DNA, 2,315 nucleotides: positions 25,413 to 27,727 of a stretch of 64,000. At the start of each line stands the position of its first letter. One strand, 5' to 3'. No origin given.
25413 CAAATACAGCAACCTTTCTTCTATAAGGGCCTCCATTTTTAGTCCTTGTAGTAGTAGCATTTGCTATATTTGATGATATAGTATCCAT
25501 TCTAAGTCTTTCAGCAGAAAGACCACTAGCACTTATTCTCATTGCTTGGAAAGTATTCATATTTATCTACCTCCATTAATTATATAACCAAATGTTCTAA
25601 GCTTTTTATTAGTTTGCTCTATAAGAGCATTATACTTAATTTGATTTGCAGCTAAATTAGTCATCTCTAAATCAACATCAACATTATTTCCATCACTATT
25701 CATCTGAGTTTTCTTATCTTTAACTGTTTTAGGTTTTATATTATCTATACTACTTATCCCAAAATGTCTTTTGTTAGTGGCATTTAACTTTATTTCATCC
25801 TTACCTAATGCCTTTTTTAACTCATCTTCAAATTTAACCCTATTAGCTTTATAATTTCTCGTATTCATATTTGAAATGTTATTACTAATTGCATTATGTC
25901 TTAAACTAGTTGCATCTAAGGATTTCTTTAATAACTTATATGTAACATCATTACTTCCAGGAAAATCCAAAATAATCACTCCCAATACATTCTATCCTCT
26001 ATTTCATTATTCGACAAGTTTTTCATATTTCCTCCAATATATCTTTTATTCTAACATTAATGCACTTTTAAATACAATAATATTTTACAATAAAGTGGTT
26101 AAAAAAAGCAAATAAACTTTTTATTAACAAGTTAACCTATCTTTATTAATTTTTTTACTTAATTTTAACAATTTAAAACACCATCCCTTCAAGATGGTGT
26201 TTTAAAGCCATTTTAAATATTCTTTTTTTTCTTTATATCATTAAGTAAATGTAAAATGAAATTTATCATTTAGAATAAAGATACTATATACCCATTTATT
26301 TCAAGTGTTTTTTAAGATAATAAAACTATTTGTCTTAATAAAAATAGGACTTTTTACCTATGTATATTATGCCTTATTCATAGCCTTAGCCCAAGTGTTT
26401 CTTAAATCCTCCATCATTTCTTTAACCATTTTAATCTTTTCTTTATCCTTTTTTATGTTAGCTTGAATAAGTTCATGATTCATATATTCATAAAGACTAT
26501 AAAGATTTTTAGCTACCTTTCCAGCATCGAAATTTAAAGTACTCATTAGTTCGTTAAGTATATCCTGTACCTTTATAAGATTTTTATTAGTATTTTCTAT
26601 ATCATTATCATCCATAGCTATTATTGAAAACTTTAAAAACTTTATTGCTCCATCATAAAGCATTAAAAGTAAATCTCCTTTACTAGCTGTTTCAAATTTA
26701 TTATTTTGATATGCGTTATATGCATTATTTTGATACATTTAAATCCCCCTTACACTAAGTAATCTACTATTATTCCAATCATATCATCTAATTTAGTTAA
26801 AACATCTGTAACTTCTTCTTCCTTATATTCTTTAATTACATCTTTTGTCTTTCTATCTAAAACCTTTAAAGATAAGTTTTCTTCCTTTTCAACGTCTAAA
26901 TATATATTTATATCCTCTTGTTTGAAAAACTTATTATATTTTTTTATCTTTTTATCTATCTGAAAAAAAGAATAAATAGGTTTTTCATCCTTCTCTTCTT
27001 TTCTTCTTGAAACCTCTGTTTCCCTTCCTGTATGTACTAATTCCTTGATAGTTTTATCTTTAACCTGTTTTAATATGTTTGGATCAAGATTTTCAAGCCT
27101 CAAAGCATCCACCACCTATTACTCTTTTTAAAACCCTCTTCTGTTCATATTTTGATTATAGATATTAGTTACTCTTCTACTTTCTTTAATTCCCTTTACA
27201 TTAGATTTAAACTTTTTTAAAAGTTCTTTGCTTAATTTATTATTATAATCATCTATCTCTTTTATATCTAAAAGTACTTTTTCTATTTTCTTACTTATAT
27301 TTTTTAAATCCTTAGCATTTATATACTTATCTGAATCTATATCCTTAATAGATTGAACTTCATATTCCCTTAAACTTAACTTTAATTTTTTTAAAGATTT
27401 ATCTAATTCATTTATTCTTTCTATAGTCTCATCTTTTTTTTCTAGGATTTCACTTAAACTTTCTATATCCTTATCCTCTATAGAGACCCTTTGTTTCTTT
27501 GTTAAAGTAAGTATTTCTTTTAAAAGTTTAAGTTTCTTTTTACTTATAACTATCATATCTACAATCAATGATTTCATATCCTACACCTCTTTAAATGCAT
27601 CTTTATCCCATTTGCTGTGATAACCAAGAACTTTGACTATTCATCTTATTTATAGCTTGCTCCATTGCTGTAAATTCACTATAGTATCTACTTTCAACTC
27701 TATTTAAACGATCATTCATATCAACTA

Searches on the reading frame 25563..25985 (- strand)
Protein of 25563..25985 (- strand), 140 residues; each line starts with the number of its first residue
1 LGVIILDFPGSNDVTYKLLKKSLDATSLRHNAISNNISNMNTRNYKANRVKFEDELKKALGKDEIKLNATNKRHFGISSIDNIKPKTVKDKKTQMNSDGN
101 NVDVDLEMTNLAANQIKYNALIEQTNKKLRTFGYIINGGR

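Call 9: search_protein_families(library=pfam, proteins=[window:25563-25985:-])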
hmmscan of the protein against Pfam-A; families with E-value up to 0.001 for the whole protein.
window:25563-25985:- (140 aa): 1 family
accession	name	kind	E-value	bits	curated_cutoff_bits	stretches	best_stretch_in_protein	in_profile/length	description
PF00460.25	Flg_bb_rod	-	2.5e-05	24.6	20.7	1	24-46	9-31/31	Flagella basal body rod protein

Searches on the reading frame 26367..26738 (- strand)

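Call 69: search_protein_families(library=pfam, proteins=[window:26367-26738:-], max_evalue=0.00001)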
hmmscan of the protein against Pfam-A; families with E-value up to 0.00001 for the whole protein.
window:26367-26738:- (123 aa): 1 family
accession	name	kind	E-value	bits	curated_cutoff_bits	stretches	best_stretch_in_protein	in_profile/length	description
PF02561.19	FliS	-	6.5e-41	139.7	26.7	1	7-120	1-115/115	Flagellar protein FliS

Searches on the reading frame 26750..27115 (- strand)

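Call 69: search_protein_families(library=pfam, proteins=[window:26750-27115:-], max_evalue=0.00001)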
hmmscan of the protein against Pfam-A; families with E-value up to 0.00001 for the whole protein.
window:26750-27115:- (121 aa): 1 family
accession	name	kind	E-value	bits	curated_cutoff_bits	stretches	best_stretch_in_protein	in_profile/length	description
PF03646.20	FlaG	-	1.7e-10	41.4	23.8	1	31-118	12-100/101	FlaG protein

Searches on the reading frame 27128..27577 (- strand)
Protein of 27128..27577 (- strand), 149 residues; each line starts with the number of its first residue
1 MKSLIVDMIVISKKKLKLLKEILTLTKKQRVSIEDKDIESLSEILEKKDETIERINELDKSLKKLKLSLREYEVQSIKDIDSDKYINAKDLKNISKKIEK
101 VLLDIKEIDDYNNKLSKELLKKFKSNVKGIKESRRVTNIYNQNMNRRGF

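Call 69: search_protein_families(library=pfam, proteins=[window:27128-27577:-], max_evalue=0.00001)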
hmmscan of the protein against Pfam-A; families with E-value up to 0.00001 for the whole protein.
window:27128-27577:- (149 aa): 1 family
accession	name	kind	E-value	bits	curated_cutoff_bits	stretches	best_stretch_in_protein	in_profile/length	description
PF05130.17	FlgN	-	1e-13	52.4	30.5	1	7-143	5-142/147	FlgN protein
